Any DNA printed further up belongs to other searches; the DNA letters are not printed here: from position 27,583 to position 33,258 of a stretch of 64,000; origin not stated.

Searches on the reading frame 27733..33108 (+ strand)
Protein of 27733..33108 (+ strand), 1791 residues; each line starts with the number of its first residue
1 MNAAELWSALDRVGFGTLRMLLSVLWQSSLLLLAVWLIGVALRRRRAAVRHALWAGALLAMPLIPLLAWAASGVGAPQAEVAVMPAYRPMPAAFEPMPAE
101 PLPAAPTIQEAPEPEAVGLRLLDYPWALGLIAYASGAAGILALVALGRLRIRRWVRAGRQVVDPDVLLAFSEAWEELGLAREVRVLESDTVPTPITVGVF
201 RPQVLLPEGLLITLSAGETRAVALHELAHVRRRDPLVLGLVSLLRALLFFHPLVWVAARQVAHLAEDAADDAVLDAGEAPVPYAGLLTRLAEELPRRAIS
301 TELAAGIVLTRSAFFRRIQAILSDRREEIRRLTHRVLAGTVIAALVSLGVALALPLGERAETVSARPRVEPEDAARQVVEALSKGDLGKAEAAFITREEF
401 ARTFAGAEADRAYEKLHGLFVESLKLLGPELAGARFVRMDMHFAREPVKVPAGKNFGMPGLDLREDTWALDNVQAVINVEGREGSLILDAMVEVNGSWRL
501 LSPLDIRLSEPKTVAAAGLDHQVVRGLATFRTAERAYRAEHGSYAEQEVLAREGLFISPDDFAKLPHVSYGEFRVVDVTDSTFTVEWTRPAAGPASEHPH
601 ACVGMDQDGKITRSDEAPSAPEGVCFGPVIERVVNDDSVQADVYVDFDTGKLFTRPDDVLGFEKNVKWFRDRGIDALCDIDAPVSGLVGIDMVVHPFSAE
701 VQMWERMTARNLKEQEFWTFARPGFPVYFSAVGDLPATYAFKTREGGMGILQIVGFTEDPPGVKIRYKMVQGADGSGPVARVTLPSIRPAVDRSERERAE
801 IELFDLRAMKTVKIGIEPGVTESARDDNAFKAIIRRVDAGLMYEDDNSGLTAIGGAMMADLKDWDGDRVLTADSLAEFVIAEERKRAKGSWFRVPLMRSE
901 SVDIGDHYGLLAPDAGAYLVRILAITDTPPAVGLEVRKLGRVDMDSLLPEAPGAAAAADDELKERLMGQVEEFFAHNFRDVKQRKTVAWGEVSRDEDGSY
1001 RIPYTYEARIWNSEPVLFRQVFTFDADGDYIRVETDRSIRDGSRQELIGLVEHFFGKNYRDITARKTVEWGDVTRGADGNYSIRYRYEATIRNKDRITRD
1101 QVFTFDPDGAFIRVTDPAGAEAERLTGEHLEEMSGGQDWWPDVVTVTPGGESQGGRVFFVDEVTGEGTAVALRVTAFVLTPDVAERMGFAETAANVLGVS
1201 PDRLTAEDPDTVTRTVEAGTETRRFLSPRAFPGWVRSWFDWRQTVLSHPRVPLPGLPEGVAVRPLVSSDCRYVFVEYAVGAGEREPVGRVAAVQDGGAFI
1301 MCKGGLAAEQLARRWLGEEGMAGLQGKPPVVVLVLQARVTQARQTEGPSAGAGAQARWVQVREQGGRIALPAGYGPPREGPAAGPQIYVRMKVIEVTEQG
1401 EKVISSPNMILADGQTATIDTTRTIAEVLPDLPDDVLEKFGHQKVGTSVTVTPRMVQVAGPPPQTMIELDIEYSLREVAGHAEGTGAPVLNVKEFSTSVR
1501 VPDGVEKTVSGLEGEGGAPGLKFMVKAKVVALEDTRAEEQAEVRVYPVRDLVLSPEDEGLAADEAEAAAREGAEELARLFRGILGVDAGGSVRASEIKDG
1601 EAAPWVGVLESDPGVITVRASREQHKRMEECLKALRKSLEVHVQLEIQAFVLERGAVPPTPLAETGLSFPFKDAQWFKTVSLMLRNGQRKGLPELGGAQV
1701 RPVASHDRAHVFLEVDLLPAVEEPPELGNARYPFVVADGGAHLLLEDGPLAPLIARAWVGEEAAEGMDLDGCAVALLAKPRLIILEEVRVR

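Call 7: search_protein_families(library=pfam, proteins=[window:27733-33108:+], max_evalue=1)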
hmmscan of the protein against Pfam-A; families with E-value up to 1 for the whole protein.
window:27733-33108:+ (1791 aa): 5 families
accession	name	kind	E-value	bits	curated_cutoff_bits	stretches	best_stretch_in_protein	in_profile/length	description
PF05569.17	Peptidase_M56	-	4.2e-27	95.5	31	1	22-293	4-269/296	BlaR1 peptidase M56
PF00263.26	Secretin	-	3.2e-08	33.8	27.5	1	1399-1512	6-122/169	Bacterial type II and III secretion system protein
PF01435.24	Peptidase_M48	-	0.0026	18.1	20.3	1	195-257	39-104/186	Peptidase family M48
PF00487.30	FA_desaturase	-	0.025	14.8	29.7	1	211-355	11-155/253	Fatty acid desaturase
PF24388.1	Permuted_GreAB-C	-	0.15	12.2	27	1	306-329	4-27/54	Permuted GreAB-C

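Call 8: search_protein_families(library=ncbifam, proteins=[window:27733-33108:+], max_evalue=1)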
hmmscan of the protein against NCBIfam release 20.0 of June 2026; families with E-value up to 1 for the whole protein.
window:27733-33108:+ (1791 aa): 13 families
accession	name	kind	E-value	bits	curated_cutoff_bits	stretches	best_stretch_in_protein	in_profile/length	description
NF000326.1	blaR1_generic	equivalog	6.4e-25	87.5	400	1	134-362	111-336/585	BlaR1 family beta-lactam sensor/signal transducer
NF033108.1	sensor_BlaR1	exception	0.00011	20.9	1200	1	182-275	158-251/585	beta-lactam sensor/signal transducer BlaR1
NF033109.1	sensor_MecR1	exception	0.0005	18.7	1200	1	186-274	165-253/585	beta-lactam sensor/signal transducer MecR1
NF002669.0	PRK02391.1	equivalog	0.00096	18.4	341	1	204-249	119-164/298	zinc metalloprotease HtpX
NF002363.0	PRK01345.1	equivalog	0.0011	18.1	422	1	207-242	112-147/318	zinc metalloprotease HtpX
TIGR02519.1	pilus_MshL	equivalog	0.0014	17.7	250.2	1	1610-1648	4-42/290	pilus (MSHA type) biogenesis protein MshL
NF002322.0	PRK01265.1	equivalog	0.0036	16.8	275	1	206-251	127-172/325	zinc metalloprotease HtpX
NF002826.0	PRK03001.1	equivalog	0.0056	15.9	369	1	206-239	112-145/285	zinc metalloprotease HtpX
TIGR02516.1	type_III_yscC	equivalog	0.016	13.8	238.45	1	1390-1505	296-408/463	type III secretion system outer membrane ring subunit SctC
TIGR02515.1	IV_pilus_PilQ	subfamily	0.035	13.1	284.35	1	1391-1504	265-373/428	type IV pilus secretin PilQ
NF002839.0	PRK03072.1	equivalog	0.12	11.4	412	1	207-248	117-158/291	zinc metalloprotease HtpX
TIGR02517.1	type_II_gspD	equivalog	0.19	10.2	351.35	1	1397-1504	426-536/600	type II secretion system secretin GspD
NF051431.1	Rv0361_Cterm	subfamily_domain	0.23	11.6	37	0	336-391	6-59/140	Rv0361 family membrane protein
